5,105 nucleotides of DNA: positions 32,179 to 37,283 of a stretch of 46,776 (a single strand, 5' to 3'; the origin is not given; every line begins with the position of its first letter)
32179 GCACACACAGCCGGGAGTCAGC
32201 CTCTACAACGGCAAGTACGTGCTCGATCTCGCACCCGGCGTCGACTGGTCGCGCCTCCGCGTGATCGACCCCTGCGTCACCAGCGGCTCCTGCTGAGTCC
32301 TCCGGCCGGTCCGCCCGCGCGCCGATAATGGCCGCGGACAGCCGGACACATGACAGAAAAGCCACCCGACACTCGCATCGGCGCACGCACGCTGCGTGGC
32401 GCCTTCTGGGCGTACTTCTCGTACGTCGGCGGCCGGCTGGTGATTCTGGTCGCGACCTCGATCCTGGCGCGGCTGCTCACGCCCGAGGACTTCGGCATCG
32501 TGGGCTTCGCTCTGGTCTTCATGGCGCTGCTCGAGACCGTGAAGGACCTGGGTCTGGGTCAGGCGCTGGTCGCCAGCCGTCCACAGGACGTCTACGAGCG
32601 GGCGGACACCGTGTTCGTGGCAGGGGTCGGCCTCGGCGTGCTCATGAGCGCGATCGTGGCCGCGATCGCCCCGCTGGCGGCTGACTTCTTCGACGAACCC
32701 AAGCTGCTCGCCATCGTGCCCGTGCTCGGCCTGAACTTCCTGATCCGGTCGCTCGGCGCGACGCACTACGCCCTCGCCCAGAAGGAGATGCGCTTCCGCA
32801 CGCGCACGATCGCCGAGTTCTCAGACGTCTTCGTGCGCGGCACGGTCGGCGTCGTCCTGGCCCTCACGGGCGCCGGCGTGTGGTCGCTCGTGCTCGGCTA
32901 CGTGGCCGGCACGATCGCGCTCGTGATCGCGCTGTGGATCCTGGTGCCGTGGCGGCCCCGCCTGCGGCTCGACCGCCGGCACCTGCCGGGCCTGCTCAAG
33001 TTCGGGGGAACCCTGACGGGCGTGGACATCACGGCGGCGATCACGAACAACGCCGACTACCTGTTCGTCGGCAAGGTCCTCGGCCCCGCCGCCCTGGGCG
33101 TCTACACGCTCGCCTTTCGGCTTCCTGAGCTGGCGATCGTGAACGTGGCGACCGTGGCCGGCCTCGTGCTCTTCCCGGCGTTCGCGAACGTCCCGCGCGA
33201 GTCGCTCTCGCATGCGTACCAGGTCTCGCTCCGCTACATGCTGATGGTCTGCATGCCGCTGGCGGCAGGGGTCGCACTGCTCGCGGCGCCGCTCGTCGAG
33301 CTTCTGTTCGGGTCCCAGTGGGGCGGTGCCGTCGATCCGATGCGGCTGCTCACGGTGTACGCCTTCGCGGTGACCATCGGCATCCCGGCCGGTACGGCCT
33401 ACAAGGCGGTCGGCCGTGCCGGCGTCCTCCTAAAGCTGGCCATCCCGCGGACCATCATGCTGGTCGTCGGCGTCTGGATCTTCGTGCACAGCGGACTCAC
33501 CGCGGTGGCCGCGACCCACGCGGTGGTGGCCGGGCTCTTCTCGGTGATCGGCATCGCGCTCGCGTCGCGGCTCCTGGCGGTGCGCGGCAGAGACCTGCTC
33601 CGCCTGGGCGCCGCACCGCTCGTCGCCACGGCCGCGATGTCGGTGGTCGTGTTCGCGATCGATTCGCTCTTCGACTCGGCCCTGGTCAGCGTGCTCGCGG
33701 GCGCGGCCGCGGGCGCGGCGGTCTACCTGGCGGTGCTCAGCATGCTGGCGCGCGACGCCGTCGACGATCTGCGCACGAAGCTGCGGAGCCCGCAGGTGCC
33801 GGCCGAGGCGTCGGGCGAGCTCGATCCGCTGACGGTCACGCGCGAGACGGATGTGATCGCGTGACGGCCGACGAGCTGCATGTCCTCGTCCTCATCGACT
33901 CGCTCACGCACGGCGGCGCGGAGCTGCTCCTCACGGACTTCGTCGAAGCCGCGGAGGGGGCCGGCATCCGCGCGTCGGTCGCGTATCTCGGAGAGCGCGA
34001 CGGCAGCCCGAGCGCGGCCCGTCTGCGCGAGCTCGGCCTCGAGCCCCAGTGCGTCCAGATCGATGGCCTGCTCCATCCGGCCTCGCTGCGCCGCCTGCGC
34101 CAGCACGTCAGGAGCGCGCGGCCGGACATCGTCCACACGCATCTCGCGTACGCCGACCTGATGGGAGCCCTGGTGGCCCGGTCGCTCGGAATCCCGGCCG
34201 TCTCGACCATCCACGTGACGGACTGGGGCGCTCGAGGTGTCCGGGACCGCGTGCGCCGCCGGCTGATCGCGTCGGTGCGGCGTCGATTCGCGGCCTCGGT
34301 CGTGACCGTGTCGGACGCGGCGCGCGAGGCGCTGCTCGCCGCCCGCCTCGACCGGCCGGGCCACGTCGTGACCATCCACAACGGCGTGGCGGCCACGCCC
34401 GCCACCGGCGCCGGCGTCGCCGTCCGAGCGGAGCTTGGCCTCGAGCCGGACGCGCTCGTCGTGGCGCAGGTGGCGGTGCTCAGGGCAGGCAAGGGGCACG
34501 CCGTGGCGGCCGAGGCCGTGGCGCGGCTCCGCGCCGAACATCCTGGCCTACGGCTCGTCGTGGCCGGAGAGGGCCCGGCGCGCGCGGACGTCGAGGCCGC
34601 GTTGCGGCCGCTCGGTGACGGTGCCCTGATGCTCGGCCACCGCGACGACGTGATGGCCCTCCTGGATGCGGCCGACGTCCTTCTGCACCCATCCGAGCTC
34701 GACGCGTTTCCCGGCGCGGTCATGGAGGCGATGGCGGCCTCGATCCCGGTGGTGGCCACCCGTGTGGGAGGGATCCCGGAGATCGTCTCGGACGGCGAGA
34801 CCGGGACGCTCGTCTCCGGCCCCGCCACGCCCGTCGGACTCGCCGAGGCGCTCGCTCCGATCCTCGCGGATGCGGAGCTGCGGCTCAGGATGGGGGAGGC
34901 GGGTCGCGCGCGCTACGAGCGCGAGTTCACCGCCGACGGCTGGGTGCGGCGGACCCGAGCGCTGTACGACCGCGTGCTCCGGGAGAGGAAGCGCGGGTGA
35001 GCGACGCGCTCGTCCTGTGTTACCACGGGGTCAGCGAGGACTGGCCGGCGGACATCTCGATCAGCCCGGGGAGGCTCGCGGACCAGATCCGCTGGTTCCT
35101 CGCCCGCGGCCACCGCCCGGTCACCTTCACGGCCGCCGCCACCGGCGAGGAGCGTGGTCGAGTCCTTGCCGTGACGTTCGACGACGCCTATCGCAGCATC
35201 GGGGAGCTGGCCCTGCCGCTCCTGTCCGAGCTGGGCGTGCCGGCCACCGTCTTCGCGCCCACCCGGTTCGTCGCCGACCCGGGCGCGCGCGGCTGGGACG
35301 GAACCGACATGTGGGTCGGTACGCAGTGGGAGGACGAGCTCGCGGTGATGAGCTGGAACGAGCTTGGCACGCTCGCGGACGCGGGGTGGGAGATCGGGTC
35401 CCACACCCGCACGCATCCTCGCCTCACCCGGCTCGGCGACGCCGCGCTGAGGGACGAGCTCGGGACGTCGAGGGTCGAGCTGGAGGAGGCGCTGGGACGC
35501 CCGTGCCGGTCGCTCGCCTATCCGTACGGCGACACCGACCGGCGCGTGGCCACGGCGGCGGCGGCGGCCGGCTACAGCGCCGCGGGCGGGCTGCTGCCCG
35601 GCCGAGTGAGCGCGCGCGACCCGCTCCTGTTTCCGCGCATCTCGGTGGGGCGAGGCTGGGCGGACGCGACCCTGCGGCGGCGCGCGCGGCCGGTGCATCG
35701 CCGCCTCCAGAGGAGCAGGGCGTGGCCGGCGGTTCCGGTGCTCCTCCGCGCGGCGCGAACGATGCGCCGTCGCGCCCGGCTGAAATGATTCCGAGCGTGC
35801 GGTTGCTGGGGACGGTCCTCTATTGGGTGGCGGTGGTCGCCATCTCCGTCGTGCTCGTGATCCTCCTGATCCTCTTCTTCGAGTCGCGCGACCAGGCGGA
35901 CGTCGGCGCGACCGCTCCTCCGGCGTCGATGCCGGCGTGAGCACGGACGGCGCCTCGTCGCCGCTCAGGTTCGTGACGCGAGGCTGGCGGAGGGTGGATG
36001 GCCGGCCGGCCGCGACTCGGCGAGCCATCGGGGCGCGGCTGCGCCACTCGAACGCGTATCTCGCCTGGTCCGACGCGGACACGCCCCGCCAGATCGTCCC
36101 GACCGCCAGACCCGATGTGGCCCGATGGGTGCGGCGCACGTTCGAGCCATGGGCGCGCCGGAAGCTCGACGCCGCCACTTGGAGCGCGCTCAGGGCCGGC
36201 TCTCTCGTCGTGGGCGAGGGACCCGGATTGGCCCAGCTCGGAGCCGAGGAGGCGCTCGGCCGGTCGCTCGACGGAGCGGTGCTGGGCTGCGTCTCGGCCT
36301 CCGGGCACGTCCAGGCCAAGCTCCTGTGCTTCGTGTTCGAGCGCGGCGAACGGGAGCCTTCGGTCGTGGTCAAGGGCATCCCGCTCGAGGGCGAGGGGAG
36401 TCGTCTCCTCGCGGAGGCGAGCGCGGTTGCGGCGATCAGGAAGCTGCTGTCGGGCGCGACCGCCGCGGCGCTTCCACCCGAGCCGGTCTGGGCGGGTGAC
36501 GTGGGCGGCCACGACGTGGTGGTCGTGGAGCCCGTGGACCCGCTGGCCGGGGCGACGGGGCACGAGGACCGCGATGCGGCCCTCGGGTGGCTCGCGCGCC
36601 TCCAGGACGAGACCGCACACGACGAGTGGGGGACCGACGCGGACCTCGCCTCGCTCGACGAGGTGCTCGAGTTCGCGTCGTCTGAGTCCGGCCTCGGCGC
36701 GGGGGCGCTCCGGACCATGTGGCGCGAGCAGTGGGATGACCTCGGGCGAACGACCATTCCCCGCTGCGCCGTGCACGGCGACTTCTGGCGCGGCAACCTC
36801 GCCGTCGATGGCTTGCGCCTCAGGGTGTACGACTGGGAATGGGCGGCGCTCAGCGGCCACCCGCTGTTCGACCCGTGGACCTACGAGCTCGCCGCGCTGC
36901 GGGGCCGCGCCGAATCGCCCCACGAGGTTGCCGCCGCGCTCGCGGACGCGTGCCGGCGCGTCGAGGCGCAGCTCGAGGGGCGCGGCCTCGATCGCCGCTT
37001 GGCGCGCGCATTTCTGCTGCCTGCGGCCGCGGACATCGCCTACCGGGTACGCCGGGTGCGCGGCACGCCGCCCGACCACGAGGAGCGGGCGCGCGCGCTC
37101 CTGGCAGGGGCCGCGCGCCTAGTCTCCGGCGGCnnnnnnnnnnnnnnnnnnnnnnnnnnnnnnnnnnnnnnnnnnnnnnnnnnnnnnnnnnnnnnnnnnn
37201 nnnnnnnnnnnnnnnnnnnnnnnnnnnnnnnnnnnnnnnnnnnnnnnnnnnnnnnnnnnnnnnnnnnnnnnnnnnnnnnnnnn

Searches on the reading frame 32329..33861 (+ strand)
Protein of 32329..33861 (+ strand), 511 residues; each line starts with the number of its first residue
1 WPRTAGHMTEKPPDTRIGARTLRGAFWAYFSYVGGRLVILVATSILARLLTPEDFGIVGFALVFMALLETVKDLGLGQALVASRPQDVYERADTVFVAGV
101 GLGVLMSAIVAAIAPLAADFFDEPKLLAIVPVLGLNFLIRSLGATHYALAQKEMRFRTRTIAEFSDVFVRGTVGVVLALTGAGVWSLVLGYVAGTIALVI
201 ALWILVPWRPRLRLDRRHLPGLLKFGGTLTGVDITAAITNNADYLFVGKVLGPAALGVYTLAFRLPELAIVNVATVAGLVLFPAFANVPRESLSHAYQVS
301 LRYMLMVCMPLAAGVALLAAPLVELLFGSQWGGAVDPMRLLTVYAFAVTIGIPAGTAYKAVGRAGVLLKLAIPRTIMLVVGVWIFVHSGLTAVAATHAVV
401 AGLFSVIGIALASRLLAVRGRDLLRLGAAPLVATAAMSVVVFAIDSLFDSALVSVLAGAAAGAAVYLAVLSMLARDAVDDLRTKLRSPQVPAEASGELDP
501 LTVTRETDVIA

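Call 5: search_protein_families(library=pfam, proteins=[window:32329-33861:+], max_evalue=0.01)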
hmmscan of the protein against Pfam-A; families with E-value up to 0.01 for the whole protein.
window:32329-33861:+ (511 aa): 2 families
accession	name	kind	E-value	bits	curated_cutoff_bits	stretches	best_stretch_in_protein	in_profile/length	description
PF13440.11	Polysacc_synt_3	-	1.4e-76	258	23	1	45-335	1-292/293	Polysaccharide biosynthesis protein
PF01943.22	Polysacc_synt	-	2.3e-32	112.9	28.2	1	22-286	2-271/274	Polysaccharide biosynthesis protein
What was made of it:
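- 32350..33864 (+): Wzx-type flippase. PF13440 258 bits (call 5).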

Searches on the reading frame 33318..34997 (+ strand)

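Call 10: search_protein_families(library=pfam, proteins=[window:33318-34997:+], max_evalue=0.01)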
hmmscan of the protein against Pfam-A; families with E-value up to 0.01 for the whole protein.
window:33318-34997:+ (560 aa): 7 families
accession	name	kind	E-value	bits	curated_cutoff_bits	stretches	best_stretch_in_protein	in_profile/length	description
PF00534.26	Glycos_transf_1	-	1.1e-33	116.6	26.4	1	370-531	6-171/172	Glycosyl transferases group 1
PF13692.12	Glyco_trans_1_4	-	7.3e-29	101.3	27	1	385-518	7-142/142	Glycosyl transferases group 1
PF13439.12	Glyco_transf_4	-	1.8e-22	80.6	28.5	1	199-357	2-166/170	Glycosyltransferase Family 4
PF13579.12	Glyco_trans_4_4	-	8.5e-16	59.1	29.7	1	199-356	1-158/158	Glycosyl transferase 4-like domain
PF13524.12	Glyco_trans_1_2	-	3.3e-09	37.3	25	1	401-544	6-140/144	Glycosyl transferase-like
PF20706.3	GT4-conflict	-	2.6e-06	27.1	26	1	374-493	195-323/385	Family 4 Glycosyltransferase in conflict systems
PF13477.12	Glyco_trans_4_2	-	0.0014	19.2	23.4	1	256-303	62-111/139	Glycosyl transferase 4-like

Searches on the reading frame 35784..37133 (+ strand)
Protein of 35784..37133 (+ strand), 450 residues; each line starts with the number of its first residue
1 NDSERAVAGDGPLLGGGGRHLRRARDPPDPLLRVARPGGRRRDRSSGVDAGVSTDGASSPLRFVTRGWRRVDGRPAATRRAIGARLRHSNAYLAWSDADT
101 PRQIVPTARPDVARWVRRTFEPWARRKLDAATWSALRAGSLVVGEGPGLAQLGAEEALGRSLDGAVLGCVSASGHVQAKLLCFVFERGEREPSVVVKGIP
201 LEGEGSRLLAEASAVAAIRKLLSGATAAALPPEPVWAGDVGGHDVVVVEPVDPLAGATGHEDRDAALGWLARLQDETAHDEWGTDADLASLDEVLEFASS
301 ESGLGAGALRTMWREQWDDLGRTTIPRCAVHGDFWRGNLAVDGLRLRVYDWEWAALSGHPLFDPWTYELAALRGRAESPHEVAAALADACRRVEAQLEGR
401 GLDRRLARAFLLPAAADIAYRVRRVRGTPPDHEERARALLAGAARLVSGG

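Call 5: search_protein_families(library=pfam, proteins=[window:35784-37133:+], max_evalue=0.01)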
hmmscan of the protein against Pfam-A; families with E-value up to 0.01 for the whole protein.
window:35784-37133:+ (450 aa): 1 family
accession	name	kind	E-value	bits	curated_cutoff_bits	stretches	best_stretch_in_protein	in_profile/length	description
PF01636.29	APH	-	8.6e-05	22.8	23.2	1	194-390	23-230/239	Phosphotransferase enzyme family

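Call 12: search_protein_families(library=ncbifam, proteins=[window:35823-37133:+], max_evalue=0.01)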
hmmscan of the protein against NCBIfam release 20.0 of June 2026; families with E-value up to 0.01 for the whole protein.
window:35823-37133:+ (437 aa): 1 family
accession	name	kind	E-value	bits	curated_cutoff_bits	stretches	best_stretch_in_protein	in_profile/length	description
NF041256.1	GntI_guanitoxin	equivalog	0.0081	15.5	357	0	307-350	173-209/282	guanitoxin biosynthesis pre-guanitoxin N-oxide kinase GntI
